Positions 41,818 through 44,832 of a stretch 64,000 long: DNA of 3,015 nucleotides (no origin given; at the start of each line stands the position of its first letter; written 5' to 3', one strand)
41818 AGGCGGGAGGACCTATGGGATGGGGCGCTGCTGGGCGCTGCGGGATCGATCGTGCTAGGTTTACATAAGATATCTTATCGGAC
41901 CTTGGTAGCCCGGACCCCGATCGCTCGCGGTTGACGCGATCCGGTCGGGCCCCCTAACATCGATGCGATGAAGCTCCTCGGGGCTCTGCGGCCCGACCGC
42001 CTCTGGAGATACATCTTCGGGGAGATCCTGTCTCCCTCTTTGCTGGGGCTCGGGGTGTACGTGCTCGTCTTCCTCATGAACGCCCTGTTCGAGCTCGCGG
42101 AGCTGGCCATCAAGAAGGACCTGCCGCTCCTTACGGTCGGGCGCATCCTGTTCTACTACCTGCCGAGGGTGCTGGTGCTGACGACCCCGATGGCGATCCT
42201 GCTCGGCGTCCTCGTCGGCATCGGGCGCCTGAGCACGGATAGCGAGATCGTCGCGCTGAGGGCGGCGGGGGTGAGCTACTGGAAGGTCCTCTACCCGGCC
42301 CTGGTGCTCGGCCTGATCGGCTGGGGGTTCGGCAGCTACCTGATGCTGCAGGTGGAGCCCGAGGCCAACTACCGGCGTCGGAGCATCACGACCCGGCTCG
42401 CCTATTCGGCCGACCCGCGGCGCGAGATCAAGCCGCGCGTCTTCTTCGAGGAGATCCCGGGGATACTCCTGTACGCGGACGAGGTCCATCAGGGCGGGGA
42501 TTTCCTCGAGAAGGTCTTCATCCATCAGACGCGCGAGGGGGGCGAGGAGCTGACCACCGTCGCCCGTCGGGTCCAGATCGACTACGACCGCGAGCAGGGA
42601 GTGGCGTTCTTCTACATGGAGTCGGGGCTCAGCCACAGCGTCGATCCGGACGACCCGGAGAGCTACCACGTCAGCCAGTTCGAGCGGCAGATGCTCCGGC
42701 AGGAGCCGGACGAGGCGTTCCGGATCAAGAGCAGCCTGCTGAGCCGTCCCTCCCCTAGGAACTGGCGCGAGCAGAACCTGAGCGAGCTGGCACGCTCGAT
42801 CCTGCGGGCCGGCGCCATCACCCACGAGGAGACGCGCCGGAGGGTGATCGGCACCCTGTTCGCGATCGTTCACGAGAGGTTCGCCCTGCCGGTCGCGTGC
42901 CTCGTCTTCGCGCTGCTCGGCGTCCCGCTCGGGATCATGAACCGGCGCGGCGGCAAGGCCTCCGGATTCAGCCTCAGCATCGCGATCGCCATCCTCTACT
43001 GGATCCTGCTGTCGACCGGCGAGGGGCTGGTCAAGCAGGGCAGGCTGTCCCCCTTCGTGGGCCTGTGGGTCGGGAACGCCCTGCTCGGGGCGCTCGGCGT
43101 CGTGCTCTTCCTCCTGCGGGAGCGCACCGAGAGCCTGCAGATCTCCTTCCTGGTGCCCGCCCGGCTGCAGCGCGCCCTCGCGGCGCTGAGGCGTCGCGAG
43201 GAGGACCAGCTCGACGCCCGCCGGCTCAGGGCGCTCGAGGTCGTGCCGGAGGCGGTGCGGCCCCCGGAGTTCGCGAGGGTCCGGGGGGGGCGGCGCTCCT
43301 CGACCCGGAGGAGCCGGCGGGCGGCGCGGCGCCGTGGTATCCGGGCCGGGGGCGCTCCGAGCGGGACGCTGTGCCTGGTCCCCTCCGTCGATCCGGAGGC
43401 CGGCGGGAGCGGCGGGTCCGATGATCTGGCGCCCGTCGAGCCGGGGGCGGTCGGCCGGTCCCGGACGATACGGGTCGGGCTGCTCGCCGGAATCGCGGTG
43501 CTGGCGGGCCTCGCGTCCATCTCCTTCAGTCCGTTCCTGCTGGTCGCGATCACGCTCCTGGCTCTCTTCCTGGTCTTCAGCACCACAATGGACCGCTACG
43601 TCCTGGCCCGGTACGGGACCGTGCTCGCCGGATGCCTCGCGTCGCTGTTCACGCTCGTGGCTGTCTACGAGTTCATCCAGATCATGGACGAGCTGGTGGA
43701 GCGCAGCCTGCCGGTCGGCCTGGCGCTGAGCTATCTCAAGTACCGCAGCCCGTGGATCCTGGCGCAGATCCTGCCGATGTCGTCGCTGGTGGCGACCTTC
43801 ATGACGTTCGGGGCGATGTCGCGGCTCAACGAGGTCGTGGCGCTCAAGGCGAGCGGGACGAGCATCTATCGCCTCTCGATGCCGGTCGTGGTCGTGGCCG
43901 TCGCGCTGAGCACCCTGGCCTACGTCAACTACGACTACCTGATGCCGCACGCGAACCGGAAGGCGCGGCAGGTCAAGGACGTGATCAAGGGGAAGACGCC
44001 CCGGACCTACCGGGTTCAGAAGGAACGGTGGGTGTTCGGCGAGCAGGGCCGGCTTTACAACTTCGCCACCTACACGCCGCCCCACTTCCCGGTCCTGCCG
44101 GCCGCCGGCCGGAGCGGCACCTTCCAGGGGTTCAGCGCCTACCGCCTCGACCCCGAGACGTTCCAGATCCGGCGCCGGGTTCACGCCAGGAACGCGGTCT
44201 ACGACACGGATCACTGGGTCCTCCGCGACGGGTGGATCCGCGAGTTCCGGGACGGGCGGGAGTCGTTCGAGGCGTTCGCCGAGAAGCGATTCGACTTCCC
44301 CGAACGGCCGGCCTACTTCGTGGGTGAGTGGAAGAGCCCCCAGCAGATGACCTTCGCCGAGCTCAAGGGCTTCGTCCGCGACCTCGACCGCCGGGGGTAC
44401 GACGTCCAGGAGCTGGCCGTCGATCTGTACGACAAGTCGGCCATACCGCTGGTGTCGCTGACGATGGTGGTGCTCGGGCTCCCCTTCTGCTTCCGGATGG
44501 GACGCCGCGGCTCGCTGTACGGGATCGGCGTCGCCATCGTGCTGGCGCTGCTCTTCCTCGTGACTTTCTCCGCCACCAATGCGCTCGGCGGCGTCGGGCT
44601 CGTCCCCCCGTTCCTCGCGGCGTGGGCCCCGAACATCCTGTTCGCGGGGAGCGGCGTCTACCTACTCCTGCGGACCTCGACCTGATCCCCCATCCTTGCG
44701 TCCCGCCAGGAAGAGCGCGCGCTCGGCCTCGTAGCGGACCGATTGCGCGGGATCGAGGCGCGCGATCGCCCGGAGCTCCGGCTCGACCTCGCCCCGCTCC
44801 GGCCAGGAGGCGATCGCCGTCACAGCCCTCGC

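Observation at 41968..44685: lptF and lptG encoded as a single fused 905-aa permease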

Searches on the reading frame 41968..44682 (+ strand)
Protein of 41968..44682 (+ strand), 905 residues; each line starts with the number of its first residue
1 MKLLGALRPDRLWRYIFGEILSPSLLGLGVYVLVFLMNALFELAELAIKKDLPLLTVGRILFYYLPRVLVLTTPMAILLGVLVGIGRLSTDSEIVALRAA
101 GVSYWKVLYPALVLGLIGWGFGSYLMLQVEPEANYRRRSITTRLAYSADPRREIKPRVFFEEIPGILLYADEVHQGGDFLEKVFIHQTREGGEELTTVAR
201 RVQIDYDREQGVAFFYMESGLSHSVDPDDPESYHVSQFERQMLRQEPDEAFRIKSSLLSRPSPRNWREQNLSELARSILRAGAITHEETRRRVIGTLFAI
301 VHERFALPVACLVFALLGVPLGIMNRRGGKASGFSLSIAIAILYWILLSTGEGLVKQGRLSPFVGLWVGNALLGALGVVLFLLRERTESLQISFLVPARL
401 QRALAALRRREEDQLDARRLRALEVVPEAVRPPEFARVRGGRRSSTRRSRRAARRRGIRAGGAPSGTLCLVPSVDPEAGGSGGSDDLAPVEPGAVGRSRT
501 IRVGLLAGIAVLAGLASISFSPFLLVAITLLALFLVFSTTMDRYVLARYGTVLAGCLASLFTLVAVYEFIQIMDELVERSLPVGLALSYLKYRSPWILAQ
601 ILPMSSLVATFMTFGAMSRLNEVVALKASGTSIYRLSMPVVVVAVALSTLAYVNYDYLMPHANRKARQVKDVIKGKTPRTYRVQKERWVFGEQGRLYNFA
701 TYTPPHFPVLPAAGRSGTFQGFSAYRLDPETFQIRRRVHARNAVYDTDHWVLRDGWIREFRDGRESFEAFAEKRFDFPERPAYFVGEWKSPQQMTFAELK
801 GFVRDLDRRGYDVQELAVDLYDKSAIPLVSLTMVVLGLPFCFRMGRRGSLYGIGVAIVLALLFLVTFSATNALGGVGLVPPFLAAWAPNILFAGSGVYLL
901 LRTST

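Call 3: search_protein_families(library=pfam, proteins=[window:41968-44682:+], max_evalue=0.01)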
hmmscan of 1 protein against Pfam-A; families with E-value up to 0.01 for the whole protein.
window:41968-44682:+ (905 aa): 1 family
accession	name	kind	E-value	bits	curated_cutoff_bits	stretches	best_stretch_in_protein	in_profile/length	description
PF03739.19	LptF_LptG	-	1.7e-155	517.9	27.9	2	14-382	1-352/353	Lipopolysaccharide export system permease LptF/LptG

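Call 4: search_protein_families(library=ncbifam, proteins=[window:41968-44682:+], max_evalue=0.01)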
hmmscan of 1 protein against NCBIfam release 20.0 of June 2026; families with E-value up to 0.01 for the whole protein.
window:41968-44682:+ (905 aa): 2 families
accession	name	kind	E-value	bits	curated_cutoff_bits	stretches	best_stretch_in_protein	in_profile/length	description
TIGR04408.1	LptG_lptG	equivalog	8.7e-98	327.2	240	3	540-902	1-350/351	LPS export ABC transporter permease LptG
TIGR04407.1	LptF_YjgP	equivalog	1.9e-92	309.7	230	3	12-382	2-346/347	LPS export ABC transporter permease LptF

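Call 5: find_homologous_proteins(query=window:41968-44682:+, max_evalue=1e-10)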
Query window:41968-44682:+ (905 aa): 262 proteins with E <= 1e-10 among 8000 candidates; the best 120 are listed.
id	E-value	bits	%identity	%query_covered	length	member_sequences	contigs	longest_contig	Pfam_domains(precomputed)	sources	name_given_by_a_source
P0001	0.0e+0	2003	100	100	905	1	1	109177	PF03739.20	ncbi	ncbi:MAG: LptF/LptG family permease [Acidobacteriota bacterium]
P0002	0.0e+0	1407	70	100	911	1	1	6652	PF03739.20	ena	-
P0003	0.0e+0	1361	67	99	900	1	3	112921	PF03739.20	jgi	jgi:LPS export ABC transporter permease LptG/LPS export ABC transporter permease LptF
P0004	0.0e+0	1343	65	99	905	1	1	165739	PF03739.20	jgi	jgi:LPS export ABC transporter permease LptG/LPS export ABC transporter permease LptF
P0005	0.0e+0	1341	67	99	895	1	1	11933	PF03739.20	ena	-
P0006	0.0e+0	1320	66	99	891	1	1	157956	PF03739.20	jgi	jgi:LPS export ABC transporter permease LptG/LPS export ABC transporter permease LptF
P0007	0.0e+0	1310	66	99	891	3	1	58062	PF03739.20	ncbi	-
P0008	0.0e+0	1306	66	99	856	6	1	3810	PF03739.20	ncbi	-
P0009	0.0e+0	1297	65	99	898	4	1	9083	PF03739.20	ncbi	-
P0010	0.0e+0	1296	64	99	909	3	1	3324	PF03739.20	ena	-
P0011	0.0e+0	1286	65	100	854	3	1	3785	PF03739.20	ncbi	-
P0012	0.0e+0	1285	64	100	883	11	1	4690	PF03739.20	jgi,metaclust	metaclust:\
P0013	0.0e+0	1283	65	99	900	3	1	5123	PF03739.20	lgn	-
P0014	0.0e+0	1280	63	99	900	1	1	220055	PF03739.20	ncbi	-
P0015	0.0e+0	1270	65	98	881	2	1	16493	PF03739.20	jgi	jgi:LPS export ABC transporter permease LptG/LPS export ABC transporter permease LptF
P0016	0.0e+0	1269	64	99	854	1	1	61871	PF03739.20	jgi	jgi:LPS export ABC transporter permease LptF/LPS export ABC transporter permease LptG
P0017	0.0e+0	1266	64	99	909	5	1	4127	PF03739.20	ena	-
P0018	0.0e+0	1263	63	99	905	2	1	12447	PF03739.20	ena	-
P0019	0.0e+0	1260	62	99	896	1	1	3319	PF03739.20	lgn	-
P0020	0.0e+0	1259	62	99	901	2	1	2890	PF03739.20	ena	-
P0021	0.0e+0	1259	63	99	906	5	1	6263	PF03739.20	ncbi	-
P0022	0.0e+0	1258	63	99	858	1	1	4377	PF03739.20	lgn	-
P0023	0.0e+0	1256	63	99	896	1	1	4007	PF03739.20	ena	-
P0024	0.0e+0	1255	63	99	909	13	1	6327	PF03739.20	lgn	-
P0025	0.0e+0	1254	62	99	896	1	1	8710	PF03739.20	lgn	-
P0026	0.0e+0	1252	62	99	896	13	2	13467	PF03739.20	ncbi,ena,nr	ncbi:MAG: hypothetical protein AUI47_05060 [Acidobacteria bacterium 13_1_40CM_2_68_5]|nr:MAG: hypoth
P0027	0.0e+0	1251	64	100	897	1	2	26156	PF03739.20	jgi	jgi:LPS export ABC transporter permease LptG/LPS export ABC transporter permease LptF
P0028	0.0e+0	1251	63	100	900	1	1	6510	PF03739.20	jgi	jgi:LPS export ABC transporter permease LptG/LPS export ABC transporter permease LptF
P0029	0.0e+0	1248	62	99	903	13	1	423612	PF03739.20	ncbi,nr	ncbi:MAG TPA: LptF/LptG family permease [Candidatus Dormibacteraeota bacterium]|nr:LptF/LptG family 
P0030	0.0e+0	1245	63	99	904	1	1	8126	PF03739.20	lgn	-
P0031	0.0e+0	1244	62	99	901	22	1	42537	PF03739.20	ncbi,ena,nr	ncbi:MAG: hypothetical protein AUG03_01320 [Acidobacteria bacterium 13_1_20CM_2_68_14]|nr:MAG: hypot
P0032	0.0e+0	1237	61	99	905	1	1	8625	PF03739.20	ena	-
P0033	0.0e+0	1236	63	99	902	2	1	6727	PF03739.20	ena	-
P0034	0.0e+0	1235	62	100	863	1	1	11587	PF03739.20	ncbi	-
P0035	0.0e+0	1232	63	99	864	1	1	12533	PF03739.20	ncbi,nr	ncbi:MAG TPA: LPS export ABC transporter permease LptF [Candidatus Polarisedimenticolia bacterium]|n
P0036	0.0e+0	1230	62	99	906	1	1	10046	PF03739.20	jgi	jgi:LPS export ABC transporter permease LptG/LPS export ABC transporter permease LptF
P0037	0.0e+0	1227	60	99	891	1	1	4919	PF03739.20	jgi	jgi:LPS export ABC transporter permease LptG/LPS export ABC transporter permease LptF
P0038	0.0e+0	1222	62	100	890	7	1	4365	PF03739.20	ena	-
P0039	0.0e+0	1221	61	99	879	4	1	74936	PF03739.20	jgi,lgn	-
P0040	0.0e+0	1217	62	99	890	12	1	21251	PF03739.20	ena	-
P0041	0.0e+0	1216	61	99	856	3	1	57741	PF03739.20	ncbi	-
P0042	0.0e+0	1211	60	99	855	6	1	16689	PF03739.20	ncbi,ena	-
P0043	0.0e+0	1208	60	99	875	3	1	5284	PF03739.20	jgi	-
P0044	0.0e+0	1206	62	99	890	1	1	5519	PF03739.20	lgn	-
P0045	0.0e+0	1205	60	99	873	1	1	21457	PF03739.20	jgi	jgi:LPS export ABC transporter permease LptG/LPS export ABC transporter permease LptF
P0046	0.0e+0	1202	61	99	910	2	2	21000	PF03739.20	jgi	jgi:LPS export ABC transporter permease LptG/LPS export ABC transporter permease LptF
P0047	0.0e+0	1201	62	99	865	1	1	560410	PF03739.20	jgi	jgi:LPS export ABC transporter permease LptF/LPS export ABC transporter permease LptG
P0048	0.0e+0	1190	61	99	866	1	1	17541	PF03739.20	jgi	jgi:LPS export ABC transporter permease LptG/LPS export ABC transporter permease LptF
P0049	0.0e+0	1187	66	89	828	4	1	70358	PF03739.20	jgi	jgi:LPS export ABC transporter permease LptF/LPS export ABC transporter permease LptG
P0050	0.0e+0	1186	60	100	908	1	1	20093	PF03739.20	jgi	jgi:LPS export ABC transporter permease LptG/LPS export ABC transporter permease LptF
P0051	0.0e+0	1178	59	99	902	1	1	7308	PF03739.20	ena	-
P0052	0.0e+0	1176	68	43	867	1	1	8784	PF03739.20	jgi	jgi:LPS export ABC transporter permease LptG/LPS export ABC transporter permease LptF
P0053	0.0e+0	1168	60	99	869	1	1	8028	PF03739.20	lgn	-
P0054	0.0e+0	1166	59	100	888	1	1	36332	PF03739.20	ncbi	-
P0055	0.0e+0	1158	59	99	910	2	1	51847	PF03739.20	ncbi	-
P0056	0.0e+0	1155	59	100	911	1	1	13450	PF03739.20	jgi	-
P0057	0.0e+0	1150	59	99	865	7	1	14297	PF03739.20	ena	-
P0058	0.0e+0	1147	67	43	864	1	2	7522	PF03739.20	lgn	-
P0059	0.0e+0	1132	58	99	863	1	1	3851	PF03739.20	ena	-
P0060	0.0e+0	1131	56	100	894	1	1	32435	PF03739.20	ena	-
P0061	0.0e+0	1101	57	99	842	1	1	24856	PF03739.20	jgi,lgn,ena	-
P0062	0.0e+0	1095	55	99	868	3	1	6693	PF03739.20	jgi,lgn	jgi:LPS export ABC transporter permease LptF/LPS export ABC transporter permease LptG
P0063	0.0e+0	1090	57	99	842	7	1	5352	PF03739.20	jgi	-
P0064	0.0e+0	1080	60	67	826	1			PF03739.20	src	-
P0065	0.0e+0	1071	60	89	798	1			PF03739.20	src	-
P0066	0.0e+0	1068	55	99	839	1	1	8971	PF03739.20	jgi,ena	-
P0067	0.0e+0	1067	60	44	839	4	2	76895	PF03739.20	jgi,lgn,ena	-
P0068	0.0e+0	1066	54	99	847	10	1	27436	PF03739.20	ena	-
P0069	0.0e+0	1066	60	83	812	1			PF03739.20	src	-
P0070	0.0e+0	1060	54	99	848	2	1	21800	PF03739.20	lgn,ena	-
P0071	0.0e+0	1055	54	99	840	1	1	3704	PF03739.20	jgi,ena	-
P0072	0.0e+0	1037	54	99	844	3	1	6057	PF03739.20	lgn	-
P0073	0.0e+0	1036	56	46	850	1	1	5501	PF03739.20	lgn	-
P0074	0.0e+0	1033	53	99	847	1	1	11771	PF03739.20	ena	-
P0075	0.0e+0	1032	61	44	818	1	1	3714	PF03739.20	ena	-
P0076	0.0e+0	1029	54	49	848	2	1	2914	PF03739.20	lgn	-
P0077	0.0e+0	1028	55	46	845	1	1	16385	PF03739.20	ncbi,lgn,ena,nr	ncbi:MAG TPA: LPS export ABC transporter permease LptF [Candidatus Polarisedimenticolia bacterium]|n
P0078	0.0e+0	1026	52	99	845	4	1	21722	PF03739.20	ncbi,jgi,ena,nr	ncbi:MAG TPA: LPS export ABC transporter permease LptF [Dongiaceae bacterium]|nr:LPS export ABC tran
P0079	0.0e+0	1022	52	99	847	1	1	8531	PF03739.20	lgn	-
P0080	0.0e+0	1018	58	46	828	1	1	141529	PF03739.20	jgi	jgi:LPS export ABC transporter permease LptF/LPS export ABC transporter permease LptG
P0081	0.0e+0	1014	53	99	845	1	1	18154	PF03739.20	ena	-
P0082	0.0e+0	1012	59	45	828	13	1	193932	PF03739.20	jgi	jgi:LPS export ABC transporter permease LptF/LPS export ABC transporter permease LptG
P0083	7.9e-294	995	51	99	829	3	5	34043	PF03739.20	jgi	jgi:LPS export ABC transporter permease LptF/LPS export ABC transporter permease LptG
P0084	1.1e-291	988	53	48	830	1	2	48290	PF03739.20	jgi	jgi:LPS export ABC transporter permease LptF/LPS export ABC transporter permease LptG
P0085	1.7e-291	988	55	46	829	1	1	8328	PF03739.20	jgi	jgi:LPS export ABC transporter permease LptF/LPS export ABC transporter permease LptG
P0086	2.1e-291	987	49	99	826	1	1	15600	PF03739.20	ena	-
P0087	8.7e-291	985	50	99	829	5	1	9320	PF03739.20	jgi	-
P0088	6.4e-290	982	57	45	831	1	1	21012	PF03739.20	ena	-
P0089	1.9e-289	981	49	99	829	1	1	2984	PF03739.20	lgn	-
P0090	9.5e-289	978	56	44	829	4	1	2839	PF03739.20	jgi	jgi:LPS export ABC transporter permease LptF/LPS export ABC transporter permease LptG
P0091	7.8e-285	965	57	43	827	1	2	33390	PF03739.20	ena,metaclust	metaclust:\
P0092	7.9e-285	965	57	43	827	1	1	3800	PF03739.20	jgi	-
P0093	8.7e-285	965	57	43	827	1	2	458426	PF03739.20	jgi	jgi:LPS export ABC transporter permease LptF/LPS export ABC transporter permease LptG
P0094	1.0e-284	965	57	43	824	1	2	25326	PF03739.20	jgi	-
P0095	1.3e-284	965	57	43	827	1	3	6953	PF03739.20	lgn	-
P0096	6.9e-284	962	56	45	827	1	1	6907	PF03739.20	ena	-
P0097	1.3e-267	908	62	74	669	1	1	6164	PF03739.20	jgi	jgi:LPS export ABC transporter permease LptG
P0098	8.2e-244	830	59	70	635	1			PF03739.20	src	-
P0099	1.9e-234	799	54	42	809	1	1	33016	PF03739.20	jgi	jgi:LPS export ABC transporter permease LptG/LPS export ABC transporter permease LptF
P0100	2.4e-230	785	49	42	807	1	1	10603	PF03739.20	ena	-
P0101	4.4e-230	784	51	42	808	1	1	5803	PF03739.20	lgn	-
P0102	1.6e-227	776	50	42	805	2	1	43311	PF03739.20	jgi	jgi:LPS export ABC transporter permease LptG/LPS export ABC transporter permease LptF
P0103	1.3e-211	723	58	67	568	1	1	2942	PF03739.20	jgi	jgi:LPS export ABC transporter permease LptG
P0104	1.9e-203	696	49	42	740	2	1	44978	PF03739.20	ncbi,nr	ncbi:MAG TPA: LptF/LptG family permease, partial [Candidatus Polarisedimenticolia bacterium]|nr:LptF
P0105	3.5e-188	646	68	46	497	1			PF03739.20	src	-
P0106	9.3e-157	542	41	44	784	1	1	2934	PF03739.20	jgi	jgi:LPS export ABC transporter permease LptG/LPS export ABC transporter permease LptF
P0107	5.9e-156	539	43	46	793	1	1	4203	PF03739.20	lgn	-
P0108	5.3e-153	529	60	43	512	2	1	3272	PF03739.20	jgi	jgi:LPS export ABC transporter permease LptF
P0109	6.9e-140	486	37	41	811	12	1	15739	PF03739.20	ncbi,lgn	-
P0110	8.3e-140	486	37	41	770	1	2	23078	PF03739.20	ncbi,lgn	ncbi:MAG: LPS export ABC transporter permease LptG [Thermoanaerobaculia bacterium]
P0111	1.4e-139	485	39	41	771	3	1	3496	PF03739.20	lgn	-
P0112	2.0e-139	484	37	41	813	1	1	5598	PF03739.20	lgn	-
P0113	2.9e-139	484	37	41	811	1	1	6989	PF03739.20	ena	-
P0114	1.6e-138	481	37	41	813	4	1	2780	PF03739.20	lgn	-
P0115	2.3e-138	481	36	41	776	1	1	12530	PF03739.20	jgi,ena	-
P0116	5.3e-138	480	37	41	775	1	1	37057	PF03739.20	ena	-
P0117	1.1e-137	479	38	41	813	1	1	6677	PF03739.20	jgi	jgi:LPS export ABC transporter permease LptG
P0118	2.9e-136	474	36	41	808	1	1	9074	PF03739.20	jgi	jgi:LPS export ABC transporter permease LptG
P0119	2.6e-135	471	37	41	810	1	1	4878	PF03739.20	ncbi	-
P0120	3.7e-135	470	36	41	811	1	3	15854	PF03739.20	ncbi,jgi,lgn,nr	ncbi:MAG TPA: LPS export ABC transporter permease LptG [Thermoanaerobaculia bacterium]|jgi:LPS expor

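Call 12: find_encoding_contigs(protein=P0001, flank=10000, max_places=3)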
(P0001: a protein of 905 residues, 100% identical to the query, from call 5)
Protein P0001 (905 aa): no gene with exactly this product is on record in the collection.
